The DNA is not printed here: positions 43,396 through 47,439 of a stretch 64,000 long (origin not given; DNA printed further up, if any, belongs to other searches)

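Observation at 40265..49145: Translationally coupled PLD-nuclease/SNF2 helicase + 1248-aa Eco57I-like m6A methyltransferase + ABC-ATPase operon: candidate undescribed defence system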

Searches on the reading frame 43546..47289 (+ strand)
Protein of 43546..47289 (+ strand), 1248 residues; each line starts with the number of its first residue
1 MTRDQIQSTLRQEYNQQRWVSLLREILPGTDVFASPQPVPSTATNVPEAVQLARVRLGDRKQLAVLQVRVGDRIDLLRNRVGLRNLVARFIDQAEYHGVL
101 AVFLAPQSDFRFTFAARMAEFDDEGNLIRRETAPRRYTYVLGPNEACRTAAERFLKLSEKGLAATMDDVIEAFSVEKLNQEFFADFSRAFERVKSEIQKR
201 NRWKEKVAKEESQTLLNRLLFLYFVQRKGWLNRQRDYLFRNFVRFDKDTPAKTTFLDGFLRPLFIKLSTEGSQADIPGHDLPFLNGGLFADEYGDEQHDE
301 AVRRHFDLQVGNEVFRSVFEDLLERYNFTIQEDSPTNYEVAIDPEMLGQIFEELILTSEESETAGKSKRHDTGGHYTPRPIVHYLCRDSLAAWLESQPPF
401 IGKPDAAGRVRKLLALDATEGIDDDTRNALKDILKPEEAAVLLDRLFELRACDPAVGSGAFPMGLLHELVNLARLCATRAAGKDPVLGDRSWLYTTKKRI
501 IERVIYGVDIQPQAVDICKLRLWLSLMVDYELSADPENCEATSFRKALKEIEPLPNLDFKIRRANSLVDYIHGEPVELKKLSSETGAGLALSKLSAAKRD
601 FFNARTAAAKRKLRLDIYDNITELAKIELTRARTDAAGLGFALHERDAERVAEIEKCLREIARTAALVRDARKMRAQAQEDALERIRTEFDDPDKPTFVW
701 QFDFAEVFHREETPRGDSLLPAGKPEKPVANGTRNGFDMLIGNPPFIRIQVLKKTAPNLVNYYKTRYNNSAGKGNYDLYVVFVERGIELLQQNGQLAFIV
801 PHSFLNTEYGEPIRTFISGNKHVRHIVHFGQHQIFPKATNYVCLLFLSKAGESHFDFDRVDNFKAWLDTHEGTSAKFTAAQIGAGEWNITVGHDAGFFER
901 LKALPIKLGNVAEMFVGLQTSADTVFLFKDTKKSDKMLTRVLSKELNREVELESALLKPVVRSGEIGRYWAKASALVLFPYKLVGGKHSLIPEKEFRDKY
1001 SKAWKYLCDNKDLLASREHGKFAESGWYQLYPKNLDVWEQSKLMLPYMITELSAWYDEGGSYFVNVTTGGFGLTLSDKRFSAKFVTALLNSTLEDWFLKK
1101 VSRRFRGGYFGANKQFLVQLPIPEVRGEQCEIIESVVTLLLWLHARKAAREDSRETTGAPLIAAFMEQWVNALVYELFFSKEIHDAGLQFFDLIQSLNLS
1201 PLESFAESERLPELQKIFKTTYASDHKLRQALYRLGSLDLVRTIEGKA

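Call 6: search_protein_families(library=pfam, proteins=[window:43546-47289:+], max_evalue=0.01)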
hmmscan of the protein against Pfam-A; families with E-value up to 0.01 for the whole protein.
window:43546-47289:+ (1248 aa): 4 families
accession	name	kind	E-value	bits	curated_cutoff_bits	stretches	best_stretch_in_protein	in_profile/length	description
PF07669.17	Eco57I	-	1.2e-39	136.6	25.3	1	505-835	3-171/171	Eco57I restriction-modification methylase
PF02384.22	N6_Mtase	-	2.2e-09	37.5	20.4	1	733-851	122-234/311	N-6 DNA Methylase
PF12950.13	TaqI_C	-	4.9e-08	33.7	26.5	1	996-1122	16-118/118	TaqI-like C-terminal specificity domain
PF20473.4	MmeI_Mtase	-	6.4e-05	22.7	27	1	440-525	12-85/259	MmeI, DNA-methyltransferase domain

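Call 7: search_protein_families(library=padloc, proteins=[window:43546-47289:+], max_evalue=0.01)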
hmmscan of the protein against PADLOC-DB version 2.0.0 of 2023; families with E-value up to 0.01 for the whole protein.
window:43546-47289:+ (1248 aa): 74 families (the best 25 are shown)
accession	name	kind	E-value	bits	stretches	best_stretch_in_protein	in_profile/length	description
PDLC03604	REase_MTase_IIG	-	4.3e-83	277.9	2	735-1138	533-951/1011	Type IIG restriction enzyme-methyltransferase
PDLC03596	REase_MTase_IIG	-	3e-65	218.9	3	68-395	75-451/1148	Type IIG restriction enzyme-methyltransferase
PDLC03629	REase_MTase_IIG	-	4.5e-65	218.1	2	734-1131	568-974/1182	Type IIG restriction enzyme-methyltransferase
PDLC03601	REase_MTase_IIG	-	2.7e-61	205.6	2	166-572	195-561/1110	Type IIG restriction enzyme-methyltransferase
PDLC03612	REase_MTase_IIG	-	8.7e-54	181.1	3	731-1178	801-1233/1247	Type IIG restriction enzyme-methyltransferase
PDLC03335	MTase_II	-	1.6e-52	177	1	733-1133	192-582/607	Type II methyltransferase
PDLC02643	DrmMI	-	8.3e-30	101.4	2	639-805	793-937/1347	DrmMI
PDLC03609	REase_MTase_IIG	-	3.4e-29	99.3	2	733-1125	554-931/1066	Type IIG restriction enzyme-methyltransferase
PDLC03628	REase_MTase_IIG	-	8.5e-28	94.9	3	168-356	151-333/1100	Type IIG restriction enzyme-methyltransferase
PDLC03226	MTase_II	-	1.9e-25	87.5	2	907-1062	327-470/579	Type II methyltransferase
PDLC03313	MTase_II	-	5.1e-24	82.7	1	735-1125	143-518/563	Type II methyltransferase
PDLC03250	MTase_II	-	3.9e-19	66.8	1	735-1107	339-691/775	Type II methyltransferase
PDLC03267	MTase_II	-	6.3e-19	66.3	1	733-939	103-315/539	Type II methyltransferase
PDLC03248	MTase_II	-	3e-16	57.2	1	733-852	82-198/521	Type II methyltransferase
PDLC03630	REase_MTase_IIG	-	4.6e-16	55.8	1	735-1017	604-911/1100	Type IIG restriction enzyme-methyltransferase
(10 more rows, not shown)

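Call 8: search_protein_families(library=ncbifam, proteins=[window:43546-47289:+], max_evalue=0.01)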
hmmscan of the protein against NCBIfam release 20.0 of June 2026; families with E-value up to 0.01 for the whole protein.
window:43546-47289:+ (1248 aa): 6 families
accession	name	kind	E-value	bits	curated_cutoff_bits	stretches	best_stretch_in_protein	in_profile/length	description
NF033452.1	BREX_1_MTaseX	exception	7.3e-20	70.5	500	1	376-864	254-631/1210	BREX-1 system adenine-specific DNA-methyltransferase PglX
NF033455.1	BREX_6_MTaseX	exception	7.6e-14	50.2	900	2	735-831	553-640/1319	BREX-6 system adenine-specific DNA-methyltransferase PglX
NF033451.1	BREX_2_MTaseX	equivalog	1.3e-11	43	400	2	734-828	356-449/1185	BREX-2 system adenine-specific DNA-methyltransferase PglX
TIGR02987.1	met_A_Alw26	exception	1.7e-06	27.1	353.5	1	735-848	111-245/523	Alw26I/Eco31I/Esp3I family type II restriction adenine-specific DNA-methyltransferase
NF047738.1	antiphage_MADS2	equivalog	3.7e-06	25.5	720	1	733-854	439-571/654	methylation-associated defense system DNA methyltransferase MAD2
NF033454.1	BREX_5_MTaseX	exception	0.00049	17.8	900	0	737-838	503-596/1404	BREX-5 system adenine-specific DNA-methyltransferase PglX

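Call 33: search_solved_structures(query=window:43546-47289:+, max_evalue=0.001)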
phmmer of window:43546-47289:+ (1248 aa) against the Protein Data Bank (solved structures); distinct sequences matched with E-value up to 0.001: 8.
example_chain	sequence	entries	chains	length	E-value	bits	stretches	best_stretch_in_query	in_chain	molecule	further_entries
7qw5_A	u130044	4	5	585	2.9e-15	58.1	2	737-847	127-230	Modification methylase BseCI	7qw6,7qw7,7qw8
7lni_A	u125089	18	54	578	3.7e-14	54.4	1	734-1110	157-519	Site-specific DNA-methyltransferase (adenine-specific)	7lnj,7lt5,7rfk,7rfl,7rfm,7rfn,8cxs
8cxz_A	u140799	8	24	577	4.3e-14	54.2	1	734-1110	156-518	Site-specific DNA-methyltransferase (adenine-specific)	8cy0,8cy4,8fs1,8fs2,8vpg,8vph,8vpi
1g38_A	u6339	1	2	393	3.7e-08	34.6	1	736-853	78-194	MODIFICATION METHYLASE TAQI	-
2ibs_A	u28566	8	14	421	4.2e-08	34.4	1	736-853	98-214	Modification methylase TaqI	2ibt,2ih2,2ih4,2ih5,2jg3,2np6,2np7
1aqj_A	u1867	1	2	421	4.2e-08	34.4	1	736-853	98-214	ADENINE-N6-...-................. TAQI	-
1aqi_A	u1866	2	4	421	4.2e-08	34.4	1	736-853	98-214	ADENINE-N6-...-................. TAQI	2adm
8w0p_A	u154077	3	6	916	0.00084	20.1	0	722-851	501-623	RM.BsaXI | site-specific DNA-methyltransferase (adenine-specific)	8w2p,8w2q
